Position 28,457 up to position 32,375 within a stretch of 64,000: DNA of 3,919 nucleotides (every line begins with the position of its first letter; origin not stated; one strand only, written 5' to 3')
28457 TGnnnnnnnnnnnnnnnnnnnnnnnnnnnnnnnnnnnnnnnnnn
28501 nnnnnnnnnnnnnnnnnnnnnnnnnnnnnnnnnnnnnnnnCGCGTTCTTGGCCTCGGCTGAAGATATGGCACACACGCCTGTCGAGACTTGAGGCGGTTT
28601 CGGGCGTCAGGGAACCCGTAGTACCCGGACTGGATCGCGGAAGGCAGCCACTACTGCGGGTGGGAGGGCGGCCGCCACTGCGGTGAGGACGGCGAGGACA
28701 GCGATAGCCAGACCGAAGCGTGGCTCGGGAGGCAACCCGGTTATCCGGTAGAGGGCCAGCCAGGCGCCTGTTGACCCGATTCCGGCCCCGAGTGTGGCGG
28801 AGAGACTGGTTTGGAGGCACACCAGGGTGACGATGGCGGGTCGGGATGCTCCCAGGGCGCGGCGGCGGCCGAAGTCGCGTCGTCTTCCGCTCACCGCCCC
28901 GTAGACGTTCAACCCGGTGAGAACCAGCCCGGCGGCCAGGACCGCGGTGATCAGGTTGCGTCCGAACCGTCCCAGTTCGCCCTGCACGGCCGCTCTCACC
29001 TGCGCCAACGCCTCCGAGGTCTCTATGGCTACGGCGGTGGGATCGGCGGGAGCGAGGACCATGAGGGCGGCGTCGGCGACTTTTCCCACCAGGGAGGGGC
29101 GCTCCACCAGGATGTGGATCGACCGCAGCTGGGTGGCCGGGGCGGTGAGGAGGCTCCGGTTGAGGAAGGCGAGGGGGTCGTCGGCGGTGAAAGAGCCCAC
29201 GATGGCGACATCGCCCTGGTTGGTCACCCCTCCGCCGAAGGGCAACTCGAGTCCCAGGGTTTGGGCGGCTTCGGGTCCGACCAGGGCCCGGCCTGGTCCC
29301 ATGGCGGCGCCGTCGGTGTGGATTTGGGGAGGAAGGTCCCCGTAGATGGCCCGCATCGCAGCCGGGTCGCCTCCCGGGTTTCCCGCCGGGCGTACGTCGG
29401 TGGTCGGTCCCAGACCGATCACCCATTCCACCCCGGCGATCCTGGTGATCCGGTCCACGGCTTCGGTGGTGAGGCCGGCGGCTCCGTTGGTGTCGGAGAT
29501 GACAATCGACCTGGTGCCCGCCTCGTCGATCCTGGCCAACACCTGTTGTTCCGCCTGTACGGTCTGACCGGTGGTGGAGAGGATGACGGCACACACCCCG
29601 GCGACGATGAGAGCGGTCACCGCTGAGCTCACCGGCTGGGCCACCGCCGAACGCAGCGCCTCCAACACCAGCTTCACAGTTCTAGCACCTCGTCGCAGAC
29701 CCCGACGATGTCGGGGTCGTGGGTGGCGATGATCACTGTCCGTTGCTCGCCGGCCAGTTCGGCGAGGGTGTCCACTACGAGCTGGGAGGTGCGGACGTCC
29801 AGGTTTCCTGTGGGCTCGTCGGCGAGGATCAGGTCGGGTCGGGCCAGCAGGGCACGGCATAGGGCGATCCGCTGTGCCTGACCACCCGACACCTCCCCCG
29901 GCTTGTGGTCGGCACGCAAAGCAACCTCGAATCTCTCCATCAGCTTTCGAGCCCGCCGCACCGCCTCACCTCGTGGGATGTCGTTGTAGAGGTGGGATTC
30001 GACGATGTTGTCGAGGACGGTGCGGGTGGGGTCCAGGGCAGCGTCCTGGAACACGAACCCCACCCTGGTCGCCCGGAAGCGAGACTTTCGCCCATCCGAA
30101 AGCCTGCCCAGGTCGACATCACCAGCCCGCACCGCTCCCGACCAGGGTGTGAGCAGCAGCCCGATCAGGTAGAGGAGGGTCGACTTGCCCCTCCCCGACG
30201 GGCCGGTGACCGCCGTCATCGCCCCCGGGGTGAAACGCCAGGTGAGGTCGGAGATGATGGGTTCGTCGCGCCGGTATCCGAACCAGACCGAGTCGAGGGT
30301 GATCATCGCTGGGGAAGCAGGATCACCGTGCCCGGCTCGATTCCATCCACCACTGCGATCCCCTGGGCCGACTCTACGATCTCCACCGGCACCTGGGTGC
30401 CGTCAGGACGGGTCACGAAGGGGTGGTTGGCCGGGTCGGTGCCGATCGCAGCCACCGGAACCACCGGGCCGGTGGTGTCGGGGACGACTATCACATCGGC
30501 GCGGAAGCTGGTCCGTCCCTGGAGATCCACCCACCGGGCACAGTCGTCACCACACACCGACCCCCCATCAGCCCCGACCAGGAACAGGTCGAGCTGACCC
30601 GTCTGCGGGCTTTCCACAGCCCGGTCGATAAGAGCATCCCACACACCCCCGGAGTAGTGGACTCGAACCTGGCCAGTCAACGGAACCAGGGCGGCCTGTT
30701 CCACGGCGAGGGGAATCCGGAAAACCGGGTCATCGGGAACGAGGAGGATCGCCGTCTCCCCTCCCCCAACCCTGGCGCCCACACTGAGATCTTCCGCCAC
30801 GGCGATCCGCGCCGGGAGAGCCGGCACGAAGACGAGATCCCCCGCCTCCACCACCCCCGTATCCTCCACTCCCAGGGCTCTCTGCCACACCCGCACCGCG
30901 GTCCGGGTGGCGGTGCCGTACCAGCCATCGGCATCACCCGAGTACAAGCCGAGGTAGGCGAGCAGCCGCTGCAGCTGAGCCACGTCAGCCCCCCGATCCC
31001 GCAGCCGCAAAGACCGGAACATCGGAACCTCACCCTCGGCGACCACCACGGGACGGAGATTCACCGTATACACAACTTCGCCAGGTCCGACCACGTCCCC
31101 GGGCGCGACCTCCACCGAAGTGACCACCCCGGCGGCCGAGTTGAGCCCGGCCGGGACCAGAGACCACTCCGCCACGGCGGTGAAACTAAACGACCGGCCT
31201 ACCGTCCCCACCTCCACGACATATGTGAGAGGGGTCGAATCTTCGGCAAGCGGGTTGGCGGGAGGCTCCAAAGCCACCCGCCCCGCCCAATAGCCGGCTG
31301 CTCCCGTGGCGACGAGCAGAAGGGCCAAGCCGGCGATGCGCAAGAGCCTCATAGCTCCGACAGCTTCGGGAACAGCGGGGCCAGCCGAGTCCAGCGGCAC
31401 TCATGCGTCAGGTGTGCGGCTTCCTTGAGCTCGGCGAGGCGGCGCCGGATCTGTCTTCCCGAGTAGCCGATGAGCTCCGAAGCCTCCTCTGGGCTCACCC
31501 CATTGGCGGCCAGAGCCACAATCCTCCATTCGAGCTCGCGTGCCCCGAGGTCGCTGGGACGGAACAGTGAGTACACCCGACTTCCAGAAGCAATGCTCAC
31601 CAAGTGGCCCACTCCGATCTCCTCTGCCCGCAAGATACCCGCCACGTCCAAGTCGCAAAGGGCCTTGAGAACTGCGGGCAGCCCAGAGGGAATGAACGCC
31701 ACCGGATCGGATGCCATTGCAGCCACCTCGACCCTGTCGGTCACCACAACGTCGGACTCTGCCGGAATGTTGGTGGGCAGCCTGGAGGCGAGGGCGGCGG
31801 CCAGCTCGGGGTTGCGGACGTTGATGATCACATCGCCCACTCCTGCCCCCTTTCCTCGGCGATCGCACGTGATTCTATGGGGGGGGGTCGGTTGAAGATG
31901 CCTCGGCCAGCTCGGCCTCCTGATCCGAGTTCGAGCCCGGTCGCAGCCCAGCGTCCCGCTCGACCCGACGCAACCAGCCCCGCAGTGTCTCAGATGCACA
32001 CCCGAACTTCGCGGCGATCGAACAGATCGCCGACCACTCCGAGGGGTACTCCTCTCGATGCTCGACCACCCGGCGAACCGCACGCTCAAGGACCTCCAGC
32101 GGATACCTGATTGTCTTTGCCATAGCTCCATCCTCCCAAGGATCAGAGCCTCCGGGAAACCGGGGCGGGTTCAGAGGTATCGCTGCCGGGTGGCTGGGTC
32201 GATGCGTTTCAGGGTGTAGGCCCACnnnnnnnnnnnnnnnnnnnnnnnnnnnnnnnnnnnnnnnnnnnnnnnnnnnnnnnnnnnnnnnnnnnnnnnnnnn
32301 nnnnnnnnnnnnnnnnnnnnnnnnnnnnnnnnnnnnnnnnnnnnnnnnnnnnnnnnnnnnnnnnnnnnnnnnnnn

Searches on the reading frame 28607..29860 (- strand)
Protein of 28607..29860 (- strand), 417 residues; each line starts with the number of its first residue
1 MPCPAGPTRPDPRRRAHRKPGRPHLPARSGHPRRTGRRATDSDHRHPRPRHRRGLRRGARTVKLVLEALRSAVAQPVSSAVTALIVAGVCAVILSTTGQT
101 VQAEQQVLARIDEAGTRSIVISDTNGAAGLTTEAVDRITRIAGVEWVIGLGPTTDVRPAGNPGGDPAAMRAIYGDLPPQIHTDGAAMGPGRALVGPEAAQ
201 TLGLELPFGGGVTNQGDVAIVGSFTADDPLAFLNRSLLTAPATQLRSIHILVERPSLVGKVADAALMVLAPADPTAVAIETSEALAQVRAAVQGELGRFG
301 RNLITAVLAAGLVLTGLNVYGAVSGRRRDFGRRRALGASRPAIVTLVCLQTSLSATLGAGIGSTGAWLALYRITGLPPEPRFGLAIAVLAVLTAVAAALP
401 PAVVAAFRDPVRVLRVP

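Call 6: search_protein_families(library=pfam, proteins=[window:28607-29860:-], max_evalue=0.1)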
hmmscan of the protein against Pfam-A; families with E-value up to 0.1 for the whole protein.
window:28607-29860:- (417 aa): 1 family
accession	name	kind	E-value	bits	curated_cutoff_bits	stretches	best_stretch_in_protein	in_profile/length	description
PF02687.27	FtsX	-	3.3e-07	30.8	25.5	1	305-402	5-112/120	FtsX-like permease C-terminal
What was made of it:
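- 28565..31877 (-): Context: copy 1 of the 3.3-kb module (HTH regulator, PG_binding_1/HlyD-like adaptor, ABC ATPase, FtsX-type permease). Pfam in call 6.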

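Call 7: search_protein_families(library=ncbifam, proteins=[window:28607-29860:-], max_evalue=0.1)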
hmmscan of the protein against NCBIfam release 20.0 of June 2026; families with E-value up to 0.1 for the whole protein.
window:28607-29860:- (417 aa): 1 family
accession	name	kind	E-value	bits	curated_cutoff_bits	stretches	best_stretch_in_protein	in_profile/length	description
TIGR03434.1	ADOP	subfamily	8.3e-09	34.1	622.3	1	248-415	627-801/803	ADOP family duplicated permease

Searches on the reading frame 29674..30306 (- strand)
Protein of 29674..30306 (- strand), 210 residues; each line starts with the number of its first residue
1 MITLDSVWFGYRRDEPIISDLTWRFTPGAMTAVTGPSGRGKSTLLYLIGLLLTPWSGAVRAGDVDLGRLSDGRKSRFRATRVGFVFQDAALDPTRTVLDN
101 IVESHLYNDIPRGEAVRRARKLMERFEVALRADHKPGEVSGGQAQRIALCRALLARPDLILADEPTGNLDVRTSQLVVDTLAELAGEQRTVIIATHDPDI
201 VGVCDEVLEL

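Call 6: search_protein_families(library=pfam, proteins=[window:29674-30306:-], max_evalue=0.1)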
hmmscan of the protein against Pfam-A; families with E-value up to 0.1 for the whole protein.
window:29674-30306:- (210 aa): 10 families
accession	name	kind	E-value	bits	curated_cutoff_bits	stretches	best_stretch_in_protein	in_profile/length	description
PF00005.33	ABC_tran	-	9.3e-28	98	25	1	19-166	2-136/137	ABC transporter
PF13304.12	AAA_21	-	4.6e-09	37.2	27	2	136-200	235-302/304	AAA domain, putative AbiEii toxin, Type IV TA system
PF13555.12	AAA_29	-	6.3e-05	23.1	27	1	22-54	16-48/61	P-loop containing region of AAA domain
PF02463.25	SMC_N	-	0.0037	17.2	40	1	29-208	25-209/220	RecF/RecN/SMC N terminal domain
PF13476.12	AAA_23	-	0.021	15.9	27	1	24-53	16-44/201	AAA domain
PF25199.1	nSTAND_NTPase5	-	0.026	14.8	34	0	23-50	36-63/145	Novel STAND NTPase 5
PF13481.12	AAA_25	-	0.038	14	27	1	27-92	32-101/195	AAA domain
PF20703.3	nSTAND1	-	0.052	13.6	27.1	1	17-45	22-50/379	Novel STAND NTPase 1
PF13401.12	AAA_22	-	0.059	14.1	27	1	30-81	7-33/130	AAA domain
PF13175.12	AAA_15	-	0.098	12.7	32.1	0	159-201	331-374/374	AAA ATPase domain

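Call 7: search_protein_families(library=ncbifam, proteins=[window:29674-30306:-], max_evalue=0.1)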
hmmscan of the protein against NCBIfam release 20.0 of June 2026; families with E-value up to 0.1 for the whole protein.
window:29674-30306:- (210 aa): 191 families (the best 25 are shown)
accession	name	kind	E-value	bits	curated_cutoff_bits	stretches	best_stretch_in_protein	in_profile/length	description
TIGR03608.1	L_ocin_972_ABC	subfamily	8.8e-47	159.2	254.85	1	14-210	10-206/206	putative bacteriocin export ABC transporter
TIGR02211.1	LolD_lipo_ex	equivalog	3.6e-46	157.4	307.75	1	16-210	19-214/221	lipoprotein-releasing ABC transporter ATP-binding protein LolD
TIGR02673.1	FtsE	equivalog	9.3e-45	152.9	264.85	1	1-201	1-200/214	cell division ATP-binding protein FtsE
NF038007.1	ABC_ATP_DarD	equivalog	1.7e-41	142.1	375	1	17-208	20-211/218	darobactin export ABC transporter ATP-binding protein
TIGR02982.1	heterocyst_DevA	subfamily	2.1e-40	138.7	295.8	1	15-209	18-213/220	ABC exporter ATP-binding subunit, DevA family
NF008428.0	PRK11264.1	equivalog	5.2e-40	137.2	406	1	19-197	20-203/250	L-cystine ABC transporter ATP-binding protein TcyN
NF008639.0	PRK11629.1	equivalog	2.2e-39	135.2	360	1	17-201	25-210/234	lipoprotein-releasing ABC transporter ATP-binding protein LolD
NF007826.0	PRK10535.1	equivalog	6.4e-38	130.4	966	1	17-209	23-215/648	macrolide ABC transporter ATP-binding protein/permease MacB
NF007879.0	PRK10584.1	equivalog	1.1e-36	126.7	336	1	27-209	35-218/228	putative ABC transporter ATP-binding protein YbbA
TIGR02857.1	CydD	equivalog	1.6e-36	126.4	435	1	2-210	322-529/529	thiol reductant ABC exporter subunit CydD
TIGR02315.1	ABC_phnC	equivalog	9.8e-35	120.1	266.1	1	1-200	1-208/243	phosphonate ABC transporter ATP-binding protein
NF008338.0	PRK11124.1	equivalog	3.2e-33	115.2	369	1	6-200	7-203/242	arginine ABC transporter ATP-binding protein ArtP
TIGR03873.1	F420-0_ABC_ATP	hypoth_equivalog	4.1e-31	108.2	372.4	1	15-208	14-208/256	putative F420-0 ABC transporter ATP-binding protein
NF040933.2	ABC_arch_GlcV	equivalog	4.5e-31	108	450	1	18-207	22-212/357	glucose ABC transporter ATP-binding protein GlcV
TIGR01188.1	drrA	subfamily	3e-30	105.6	312.45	1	18-199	9-185/302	daunorubicin resistance ABC transporter, ATP-binding protein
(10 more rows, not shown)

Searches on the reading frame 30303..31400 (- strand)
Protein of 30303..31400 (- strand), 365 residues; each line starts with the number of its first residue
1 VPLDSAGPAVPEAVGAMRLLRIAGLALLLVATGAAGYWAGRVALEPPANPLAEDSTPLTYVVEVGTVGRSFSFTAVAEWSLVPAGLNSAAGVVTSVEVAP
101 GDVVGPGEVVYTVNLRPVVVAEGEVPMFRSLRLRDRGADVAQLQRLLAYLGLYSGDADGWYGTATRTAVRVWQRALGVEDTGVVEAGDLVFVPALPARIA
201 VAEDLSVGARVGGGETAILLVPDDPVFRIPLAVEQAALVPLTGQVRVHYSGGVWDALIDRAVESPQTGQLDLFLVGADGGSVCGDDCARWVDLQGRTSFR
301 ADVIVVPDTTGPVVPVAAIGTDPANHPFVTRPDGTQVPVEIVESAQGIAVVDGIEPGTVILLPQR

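Call 6: search_protein_families(library=pfam, proteins=[window:30303-31400:-], max_evalue=0.1)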
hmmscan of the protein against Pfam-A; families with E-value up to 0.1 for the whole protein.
window:30303-31400:- (365 aa): 3 families
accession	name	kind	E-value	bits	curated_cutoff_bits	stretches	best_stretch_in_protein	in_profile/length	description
PF01471.23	PG_binding_1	-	1.1e-13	51.6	23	1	136-184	1-49/57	Putative peptidoglycan binding domain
PF08823.16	PG_binding_2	-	0.016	15.9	21.1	1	141-173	19-51/74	Putative peptidoglycan binding domain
PF13437.12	HlyD_3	-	0.017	16.3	22.2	1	89-140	6-57/106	HlyD family secretion protein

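Call 7: search_protein_families(library=ncbifam, proteins=[window:30303-31400:-], max_evalue=0.1)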
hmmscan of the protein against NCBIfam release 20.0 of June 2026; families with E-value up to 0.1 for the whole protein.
window:30303-31400:- (365 aa): 6 families
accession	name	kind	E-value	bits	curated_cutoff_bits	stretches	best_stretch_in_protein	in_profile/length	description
TIGR02869.1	spore_SleB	equivalog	1.1e-08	35.2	236.5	1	133-186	9-62/201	spore cortex-lytic enzyme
NF052377.1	lmo1851_S41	exception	0.00014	20.6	725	1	131-186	384-439/468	lmo1851 family serine protease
TIGR03979.1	His_Ser_Rich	equivalog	0.00018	21.5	121.65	1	140-187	134-181/190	His-Xaa-Ser repeat protein HxsA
NF004786.0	PRK06132.1-3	equivalog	0.00018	20.4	329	1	114-178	197-261/418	hypothetical protein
NF004547.1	PRK05889.1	equivalog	0.029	14.6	75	0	87-112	44-69/71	biotin/lipoyl-binding carrier protein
NF052335.1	PdgHdaseHSB129560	equivalog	0.038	13.3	500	0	139-184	208-320/330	peptidoglycan hydrolase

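Call 64: find_related_loci(query=A9, collection=metagenome_contigs, flank=10000)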
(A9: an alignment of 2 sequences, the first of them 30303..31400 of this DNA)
Query A9 (365 aa) in metagenome_contigs; peptide patterns used: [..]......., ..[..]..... (x = any residue, [..] = any of these).
197 stretches matched a pattern; 4 encode a relative of the query (tblastn E <= 1e-3); 4 distinct loci.
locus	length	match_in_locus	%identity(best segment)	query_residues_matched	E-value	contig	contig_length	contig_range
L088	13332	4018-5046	64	21-363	9e-133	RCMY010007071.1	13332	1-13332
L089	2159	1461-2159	62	37-269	4e-85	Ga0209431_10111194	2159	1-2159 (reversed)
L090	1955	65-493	63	221-363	2e-58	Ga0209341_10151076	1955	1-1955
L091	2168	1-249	57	281-363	3e-23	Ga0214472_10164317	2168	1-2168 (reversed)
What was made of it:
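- Tried and rejected: The scan with the adaptor gave only 4 loci (call 64).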

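Call 93: search_protein_families(library=padloc, proteins=[window:30303-31400:-], max_evalue=0.01)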
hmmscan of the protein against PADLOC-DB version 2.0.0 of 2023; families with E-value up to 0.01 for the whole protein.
window:30303-31400:- (365 aa): 0 families

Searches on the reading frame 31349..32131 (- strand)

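Call 6: search_protein_families(library=pfam, proteins=[window:31349-32131:-], max_evalue=0.1)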
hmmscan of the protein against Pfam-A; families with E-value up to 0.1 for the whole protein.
window:31349-32131:- (260 aa): 2 families
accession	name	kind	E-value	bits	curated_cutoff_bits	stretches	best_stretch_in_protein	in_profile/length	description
PF13384.12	HTH_23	-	0.0013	19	24.6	1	201-233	7-39/50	Homeodomain-like domain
PF13340.11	DUF4096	-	0.071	13.8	34.3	0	3-28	37-62/76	Putative transposase of IS4/5 family (DUF4096)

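Call 7: search_protein_families(library=ncbifam, proteins=[window:31349-32131:-], max_evalue=0.1)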
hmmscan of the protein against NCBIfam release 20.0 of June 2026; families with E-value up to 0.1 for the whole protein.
window:31349-32131:- (260 aa): 0 families

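Call 93: search_protein_families(library=padloc, proteins=[window:31349-32131:-], max_evalue=0.01)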
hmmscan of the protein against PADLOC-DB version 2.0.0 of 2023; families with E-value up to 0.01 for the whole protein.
window:31349-32131:- (260 aa): 0 families

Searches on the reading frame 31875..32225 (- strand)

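Call 79: search_protein_families(library=pfam, proteins=[window:31875-32225:-], max_evalue=0.01)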
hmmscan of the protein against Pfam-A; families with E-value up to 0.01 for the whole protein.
window:31875-32225:- (116 aa): 1 family
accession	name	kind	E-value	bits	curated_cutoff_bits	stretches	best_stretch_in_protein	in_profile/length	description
PF13518.12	HTH_28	-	0.00046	20.6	25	1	70-97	18-47/52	Helix-turn-helix domain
